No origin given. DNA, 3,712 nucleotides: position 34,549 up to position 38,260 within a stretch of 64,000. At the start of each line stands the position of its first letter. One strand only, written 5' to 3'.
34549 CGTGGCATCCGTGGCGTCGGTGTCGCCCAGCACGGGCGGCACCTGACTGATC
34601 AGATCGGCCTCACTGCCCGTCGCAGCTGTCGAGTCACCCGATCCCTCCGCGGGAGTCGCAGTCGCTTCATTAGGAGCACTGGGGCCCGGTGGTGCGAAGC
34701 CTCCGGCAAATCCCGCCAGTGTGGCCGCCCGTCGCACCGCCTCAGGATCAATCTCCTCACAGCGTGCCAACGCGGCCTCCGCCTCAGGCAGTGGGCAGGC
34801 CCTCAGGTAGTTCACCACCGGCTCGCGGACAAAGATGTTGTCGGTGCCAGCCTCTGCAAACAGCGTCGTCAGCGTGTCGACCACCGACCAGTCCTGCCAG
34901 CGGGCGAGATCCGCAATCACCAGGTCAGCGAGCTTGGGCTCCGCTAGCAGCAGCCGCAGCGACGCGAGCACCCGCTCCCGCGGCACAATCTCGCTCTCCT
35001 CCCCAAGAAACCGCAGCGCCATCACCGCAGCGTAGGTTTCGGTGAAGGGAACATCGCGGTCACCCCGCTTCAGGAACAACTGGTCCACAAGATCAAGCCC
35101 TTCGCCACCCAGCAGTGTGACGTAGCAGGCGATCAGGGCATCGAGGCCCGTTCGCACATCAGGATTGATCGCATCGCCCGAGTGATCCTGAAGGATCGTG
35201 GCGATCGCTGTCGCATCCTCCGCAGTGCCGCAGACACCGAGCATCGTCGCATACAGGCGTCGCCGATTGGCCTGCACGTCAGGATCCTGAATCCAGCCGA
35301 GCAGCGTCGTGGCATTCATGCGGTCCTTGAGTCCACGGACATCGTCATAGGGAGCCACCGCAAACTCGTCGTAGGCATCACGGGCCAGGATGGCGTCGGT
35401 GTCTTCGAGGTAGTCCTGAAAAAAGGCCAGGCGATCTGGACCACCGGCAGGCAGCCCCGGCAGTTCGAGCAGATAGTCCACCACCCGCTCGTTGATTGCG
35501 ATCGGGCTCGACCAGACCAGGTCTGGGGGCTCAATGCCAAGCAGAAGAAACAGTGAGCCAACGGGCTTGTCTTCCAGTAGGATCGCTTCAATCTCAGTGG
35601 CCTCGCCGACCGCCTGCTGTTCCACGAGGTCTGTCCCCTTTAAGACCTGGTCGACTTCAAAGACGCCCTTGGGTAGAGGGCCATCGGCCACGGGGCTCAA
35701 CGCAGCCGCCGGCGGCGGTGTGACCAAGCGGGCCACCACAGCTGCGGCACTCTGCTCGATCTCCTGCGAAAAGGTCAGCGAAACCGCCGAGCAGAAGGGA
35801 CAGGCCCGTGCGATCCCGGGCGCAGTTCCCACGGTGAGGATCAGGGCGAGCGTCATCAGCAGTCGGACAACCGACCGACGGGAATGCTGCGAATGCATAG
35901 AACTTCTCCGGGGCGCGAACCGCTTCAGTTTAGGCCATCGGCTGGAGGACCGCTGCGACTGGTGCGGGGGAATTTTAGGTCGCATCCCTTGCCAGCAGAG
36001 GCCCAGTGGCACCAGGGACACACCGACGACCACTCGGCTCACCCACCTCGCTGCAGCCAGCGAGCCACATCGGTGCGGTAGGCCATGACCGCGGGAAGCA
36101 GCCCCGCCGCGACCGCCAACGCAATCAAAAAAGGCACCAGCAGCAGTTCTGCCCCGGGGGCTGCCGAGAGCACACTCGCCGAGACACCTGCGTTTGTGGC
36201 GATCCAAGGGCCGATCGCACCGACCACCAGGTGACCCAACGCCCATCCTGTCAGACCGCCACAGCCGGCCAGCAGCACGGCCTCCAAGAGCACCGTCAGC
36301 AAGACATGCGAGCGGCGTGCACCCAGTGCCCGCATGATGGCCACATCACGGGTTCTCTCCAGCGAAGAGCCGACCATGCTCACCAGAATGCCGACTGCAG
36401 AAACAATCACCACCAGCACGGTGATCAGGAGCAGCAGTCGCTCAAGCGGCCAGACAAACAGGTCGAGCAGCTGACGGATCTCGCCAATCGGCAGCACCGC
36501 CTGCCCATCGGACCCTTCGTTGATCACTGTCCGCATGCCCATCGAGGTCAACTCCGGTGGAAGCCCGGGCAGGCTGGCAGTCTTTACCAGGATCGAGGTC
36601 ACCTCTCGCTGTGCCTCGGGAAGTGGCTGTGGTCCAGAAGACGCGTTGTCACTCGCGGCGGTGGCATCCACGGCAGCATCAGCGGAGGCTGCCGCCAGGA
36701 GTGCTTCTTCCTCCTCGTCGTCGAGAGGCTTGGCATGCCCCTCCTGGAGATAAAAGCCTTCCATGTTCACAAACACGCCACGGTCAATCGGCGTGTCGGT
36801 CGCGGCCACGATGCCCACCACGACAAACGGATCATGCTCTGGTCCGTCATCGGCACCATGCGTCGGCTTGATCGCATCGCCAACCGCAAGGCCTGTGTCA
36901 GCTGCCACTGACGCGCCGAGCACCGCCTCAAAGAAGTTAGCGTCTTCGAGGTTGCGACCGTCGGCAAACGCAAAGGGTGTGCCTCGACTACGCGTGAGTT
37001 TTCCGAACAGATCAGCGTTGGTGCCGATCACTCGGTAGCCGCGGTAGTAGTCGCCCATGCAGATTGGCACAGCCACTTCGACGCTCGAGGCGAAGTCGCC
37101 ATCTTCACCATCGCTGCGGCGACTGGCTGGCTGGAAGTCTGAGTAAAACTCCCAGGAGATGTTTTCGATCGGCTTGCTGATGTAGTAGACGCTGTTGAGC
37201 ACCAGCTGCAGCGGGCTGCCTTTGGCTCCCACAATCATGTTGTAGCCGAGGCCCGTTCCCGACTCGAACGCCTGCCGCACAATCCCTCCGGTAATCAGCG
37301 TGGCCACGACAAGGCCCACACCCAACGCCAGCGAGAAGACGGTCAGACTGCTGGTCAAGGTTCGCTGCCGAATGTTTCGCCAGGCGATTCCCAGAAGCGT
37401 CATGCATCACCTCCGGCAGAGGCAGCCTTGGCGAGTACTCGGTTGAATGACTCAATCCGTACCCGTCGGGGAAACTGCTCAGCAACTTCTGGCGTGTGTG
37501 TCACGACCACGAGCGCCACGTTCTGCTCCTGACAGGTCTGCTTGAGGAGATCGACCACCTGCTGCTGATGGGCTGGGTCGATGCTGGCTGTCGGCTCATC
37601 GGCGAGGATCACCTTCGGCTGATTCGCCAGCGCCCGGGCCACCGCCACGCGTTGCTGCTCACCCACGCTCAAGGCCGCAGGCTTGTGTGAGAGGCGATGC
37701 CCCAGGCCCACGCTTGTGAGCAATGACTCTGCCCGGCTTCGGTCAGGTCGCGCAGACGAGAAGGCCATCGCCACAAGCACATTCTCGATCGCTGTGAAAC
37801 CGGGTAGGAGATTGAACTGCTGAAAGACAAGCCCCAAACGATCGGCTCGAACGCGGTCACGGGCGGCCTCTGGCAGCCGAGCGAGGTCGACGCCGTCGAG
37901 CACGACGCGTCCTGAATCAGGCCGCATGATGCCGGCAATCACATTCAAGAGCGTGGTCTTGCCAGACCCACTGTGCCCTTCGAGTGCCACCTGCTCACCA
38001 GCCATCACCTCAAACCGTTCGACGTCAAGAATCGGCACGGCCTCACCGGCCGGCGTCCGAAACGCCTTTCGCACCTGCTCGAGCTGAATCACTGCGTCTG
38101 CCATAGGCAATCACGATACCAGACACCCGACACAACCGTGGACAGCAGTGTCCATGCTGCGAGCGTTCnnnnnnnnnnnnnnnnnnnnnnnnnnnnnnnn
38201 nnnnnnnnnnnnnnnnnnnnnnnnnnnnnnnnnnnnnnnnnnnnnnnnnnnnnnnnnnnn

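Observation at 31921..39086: Seven-gene envelope operon: MacB/FtsX ABC pair, OMP barrel, two DUF3299-like and two CPFC-headed proteins, with no membrane-fusion adaptor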

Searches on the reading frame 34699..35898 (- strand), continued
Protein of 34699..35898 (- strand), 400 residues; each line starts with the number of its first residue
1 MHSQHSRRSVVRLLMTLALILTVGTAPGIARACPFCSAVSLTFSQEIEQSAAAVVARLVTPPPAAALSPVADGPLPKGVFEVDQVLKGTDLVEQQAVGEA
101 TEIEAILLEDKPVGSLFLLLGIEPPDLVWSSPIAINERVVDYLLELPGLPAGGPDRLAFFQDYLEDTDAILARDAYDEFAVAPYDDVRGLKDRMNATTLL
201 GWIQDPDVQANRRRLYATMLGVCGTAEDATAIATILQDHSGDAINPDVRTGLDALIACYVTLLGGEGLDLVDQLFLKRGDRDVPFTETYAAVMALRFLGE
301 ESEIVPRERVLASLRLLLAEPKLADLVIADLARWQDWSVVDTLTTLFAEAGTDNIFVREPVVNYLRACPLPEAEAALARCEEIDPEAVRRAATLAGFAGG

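Call 83: search_protein_families(library=pfam, alignment_id=A2, max_evalue=0.01)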
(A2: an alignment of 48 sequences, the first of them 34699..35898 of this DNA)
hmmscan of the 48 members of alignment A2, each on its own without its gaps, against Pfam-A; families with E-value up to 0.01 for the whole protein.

A. member 1, window:34699-35898:- (400 aa): 1 family
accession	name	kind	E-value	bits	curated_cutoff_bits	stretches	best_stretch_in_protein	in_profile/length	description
PF13646.12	HEAT_2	-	0.0017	19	27.7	0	319-394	12-85/88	HEAT repeats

B. families by the number of members that match (of 48 scanned): 3 families
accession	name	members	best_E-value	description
PF13646.12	HEAT_2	34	3.3e-06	HEAT repeats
PF13163.11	DUF3999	2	0.00023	Protein of unknown function (DUF3999)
PF13338.12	AbiEi_4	1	0.0071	Transcriptional regulator, AbiEi antitoxin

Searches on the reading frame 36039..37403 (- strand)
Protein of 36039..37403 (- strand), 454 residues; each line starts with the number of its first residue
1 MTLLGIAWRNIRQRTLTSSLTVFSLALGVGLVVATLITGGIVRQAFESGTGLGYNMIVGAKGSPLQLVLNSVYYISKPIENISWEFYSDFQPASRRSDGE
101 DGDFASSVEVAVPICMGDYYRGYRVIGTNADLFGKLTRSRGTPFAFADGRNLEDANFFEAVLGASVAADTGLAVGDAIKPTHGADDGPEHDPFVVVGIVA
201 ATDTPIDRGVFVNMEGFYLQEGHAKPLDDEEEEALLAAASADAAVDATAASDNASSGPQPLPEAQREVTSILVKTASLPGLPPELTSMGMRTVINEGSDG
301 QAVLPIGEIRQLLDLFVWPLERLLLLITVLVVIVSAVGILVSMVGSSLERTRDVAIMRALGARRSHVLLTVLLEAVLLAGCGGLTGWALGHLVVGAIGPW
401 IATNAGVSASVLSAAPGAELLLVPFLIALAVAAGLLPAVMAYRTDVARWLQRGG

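Call 3: search_protein_families(library=pfam, proteins=[window:36039-37403:-], max_evalue=0.01)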
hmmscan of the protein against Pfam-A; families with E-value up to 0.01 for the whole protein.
window:36039-37403:- (454 aa): 2 families
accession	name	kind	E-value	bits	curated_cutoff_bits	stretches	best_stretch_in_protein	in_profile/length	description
PF02687.27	FtsX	-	1.5e-13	51.3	25.5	1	326-445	2-119/120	FtsX-like permease C-terminal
PF12704.14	MacB_PCD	-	4.4e-12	47.2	27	1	18-249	1-201/207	MacB-like periplasmic core domain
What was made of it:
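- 36039..37403 (-): FtsX-family permease with a large MacB-like periplasmic core domain. PF02687 (residues 326-445) and PF12704 (residues 18-249) (call 3).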

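Call 4: search_protein_families(library=ncbifam, proteins=[window:36039-37403:-], max_evalue=0.01)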
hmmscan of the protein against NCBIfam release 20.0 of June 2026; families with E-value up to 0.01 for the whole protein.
window:36039-37403:- (454 aa): 6 families
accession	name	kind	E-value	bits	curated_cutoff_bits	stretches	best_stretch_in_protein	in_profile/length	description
TIGR03434.1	ADOP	subfamily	1.1e-13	50.2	622.3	1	322-453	272-402/803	ADOP family duplicated permease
NF007826.0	PRK10535.1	equivalog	8.3e-09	34.2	966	1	322-393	523-594/648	macrolide ABC transporter ATP-binding protein/permease MacB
NF038346.1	FtsX_actino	exception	0.00022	20.7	250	1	303-443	159-303/308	permease-like cell division protein FtsX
TIGR02212.1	lolCE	equivalog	0.00043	19.3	362.45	1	323-403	268-351/411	lipoprotein-releasing ABC transporter permease subunit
TIGR00439.2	FtsX_Gneg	equivalog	0.0014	17.8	255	1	303-443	156-288/292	permease-like cell division protein FtsX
NF008357.0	PRK11146.1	exception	0.0015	17.4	439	1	324-394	272-342/414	lipoprotein-releasing ABC transporter permease subunit LolE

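Call 7: search_solved_structures(query=window:36039-37403:-, max_evalue=0.01)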
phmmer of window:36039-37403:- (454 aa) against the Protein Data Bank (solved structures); distinct sequences matched with E-value up to 0.01: 10.
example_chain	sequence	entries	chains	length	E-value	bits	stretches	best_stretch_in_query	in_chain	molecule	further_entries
5gko_A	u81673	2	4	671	9.9e-08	34.8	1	307-448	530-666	Macrolide export ATP-binding/permease protein MacB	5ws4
9o9x_C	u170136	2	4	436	2e-07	33.8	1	319-452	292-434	ABC transporter permease YtrF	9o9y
5lil_A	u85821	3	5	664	3.2e-07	33.2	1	308-438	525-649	Macrolide export ATP-binding/permease protein MacB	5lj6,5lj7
5nik_J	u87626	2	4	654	4.7e-07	32.6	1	319-398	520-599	Macrolide export ATP-binding/permease protein MacB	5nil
5xu1_M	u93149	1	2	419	1.6e-05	27.5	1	307-444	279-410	ABC transporter permeae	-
8idb_C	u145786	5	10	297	4.8e-05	26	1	303-446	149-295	Cell division protein FtsX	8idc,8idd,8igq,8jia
7w78_B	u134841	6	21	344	0.00015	24.3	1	324-420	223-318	Putative ABC transport system integral membrane protein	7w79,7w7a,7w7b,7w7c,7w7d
9w35_A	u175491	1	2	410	0.0031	20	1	323-398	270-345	LolF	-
9w37_A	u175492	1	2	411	0.0031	20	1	323-398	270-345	LolF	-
9w2w_A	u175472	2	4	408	0.0043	19.5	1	323-398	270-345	LolF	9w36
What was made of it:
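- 36039..37403 (-): PDB sequence hits are MacB, YtrF, FtsX and LolF (call 7).
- On Type VII (MacB/FtsX-type) ABC system: PDB sequence hits to MacB, YtrF, FtsX and LolF (call 7).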

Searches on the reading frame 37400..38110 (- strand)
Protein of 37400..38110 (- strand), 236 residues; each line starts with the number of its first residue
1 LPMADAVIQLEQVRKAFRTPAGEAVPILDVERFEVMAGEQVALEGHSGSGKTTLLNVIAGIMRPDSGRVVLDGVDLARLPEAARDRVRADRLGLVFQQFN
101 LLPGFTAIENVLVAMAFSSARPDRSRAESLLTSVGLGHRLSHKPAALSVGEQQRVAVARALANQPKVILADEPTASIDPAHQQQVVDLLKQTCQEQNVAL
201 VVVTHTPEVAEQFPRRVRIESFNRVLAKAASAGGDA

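Call 3: search_protein_families(library=pfam, proteins=[window:37400-38110:-], max_evalue=0.01)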
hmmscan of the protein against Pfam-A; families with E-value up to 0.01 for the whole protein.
window:37400-38110:- (236 aa): 10 families
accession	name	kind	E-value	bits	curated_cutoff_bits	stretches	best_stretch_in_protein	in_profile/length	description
PF00005.33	ABC_tran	-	1.5e-33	116.7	25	1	32-175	5-137/137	ABC transporter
PF13304.12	AAA_21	-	2.9e-05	24.7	27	1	148-209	239-302/304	AAA domain, putative AbiEii toxin, Type IV TA system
PF02463.25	SMC_N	-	8.4e-05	22.5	40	1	145-220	135-212/220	RecF/RecN/SMC N terminal domain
PF05729.18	NACHT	-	0.00065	20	26.7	0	40-59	2-21/167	NACHT domain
PF13555.12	AAA_29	-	0.001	19.2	27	1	34-66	18-50/61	P-loop containing region of AAA domain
PF13175.12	AAA_15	-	0.0023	18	32.1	0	163-210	327-374/374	AAA ATPase domain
PF13191.12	AAA_16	-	0.0025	18.8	32.6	0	39-198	25-164/167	AAA ATPase domain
PF13481.12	AAA_25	-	0.0053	16.8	27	0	37-59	32-54/195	AAA domain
PF13604.12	AAA_30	-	0.0073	16.5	27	0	41-70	21-50/191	AAA domain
PF03193.22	RsgA_GTPase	-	0.0079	16.5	30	0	35-60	103-128/174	RsgA GTPase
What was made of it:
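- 37400..38110 (-): ABC ATPase subunit of a split MacB/FtsX-type (type VII) ABC system. It is a frequent partner of the core module, but not an obligatory one. PF00005 at E = 1.5e-33 (call 3).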

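Call 4: search_protein_families(library=ncbifam, proteins=[window:37400-38110:-], max_evalue=0.01)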
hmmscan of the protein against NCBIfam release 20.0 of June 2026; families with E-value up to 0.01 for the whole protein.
window:37400-38110:- (236 aa): 194 families (the best 25 are shown)
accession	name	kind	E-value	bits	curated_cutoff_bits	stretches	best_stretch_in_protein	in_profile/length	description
TIGR02211.1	LolD_lipo_ex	equivalog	1.6e-57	194.6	307.75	1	7-220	1-215/221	lipoprotein-releasing ABC transporter ATP-binding protein LolD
TIGR02982.1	heterocyst_DevA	subfamily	1.6e-51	175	295.8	1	9-220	3-215/220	ABC exporter ATP-binding subunit, DevA family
TIGR02673.1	FtsE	equivalog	8.6e-51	172.6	264.85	1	7-217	1-207/214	cell division ATP-binding protein FtsE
NF007879.0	PRK10584.1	equivalog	4.5e-50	170.5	336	1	4-220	3-220/228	putative ABC transporter ATP-binding protein YbbA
TIGR03608.1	L_ocin_972_ABC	subfamily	2.2e-49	167.7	254.85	1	26-218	12-205/206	putative bacteriocin export ABC transporter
NF008639.0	PRK11629.1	equivalog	4e-49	167.1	360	1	27-219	25-219/234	lipoprotein-releasing ABC transporter ATP-binding protein LolD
NF007826.0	PRK10535.1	equivalog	3.4e-47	161.1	966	1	6-221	3-218/648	macrolide ABC transporter ATP-binding protein/permease MacB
TIGR02315.1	ABC_phnC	equivalog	1.8e-46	158.6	266.1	1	8-217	2-216/243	phosphonate ABC transporter ATP-binding protein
NF007027.0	PRK09493.1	equivalog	5.5e-42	143.8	379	1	8-217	2-206/240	glutamine ABC transporter ATP-binding protein GlnQ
TIGR03005.1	ectoine_ehuA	equivalog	1.7e-41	142.1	345.4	1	24-219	12-219/252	ectoine/hydroxyectoine ABC transporter ATP-binding protein EhuA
TIGR02314.1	ABC_MetN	equivalog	1.7e-40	139.1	499.7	1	8-225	2-219/343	methionine ABC transporter ATP-binding protein MetN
NF038007.1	ABC_ATP_DarD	equivalog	3.3e-40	137.9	375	1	8-216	2-209/218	darobactin export ABC transporter ATP-binding protein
TIGR02142.1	modC_ABC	equivalog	3.8e-39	134.9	285.05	1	28-227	14-212/353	molybdenum ABC transporter ATP-binding protein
TIGR03265.1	PhnT2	equivalog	1e-38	133.5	457.7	1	7-213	4-201/353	putative 2-aminoethylphosphonate ABC transporter ATP-binding protein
TIGR02857.1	CydD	equivalog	1.9e-38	132.7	435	1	8-217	322-527/529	thiol reductant ABC exporter subunit CydD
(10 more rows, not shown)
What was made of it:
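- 37400..38110 (-): The best NCBIfam matches are LolD, DevA, FtsE, YbbA and MacB, all below their equivalog cut-offs (call 4).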
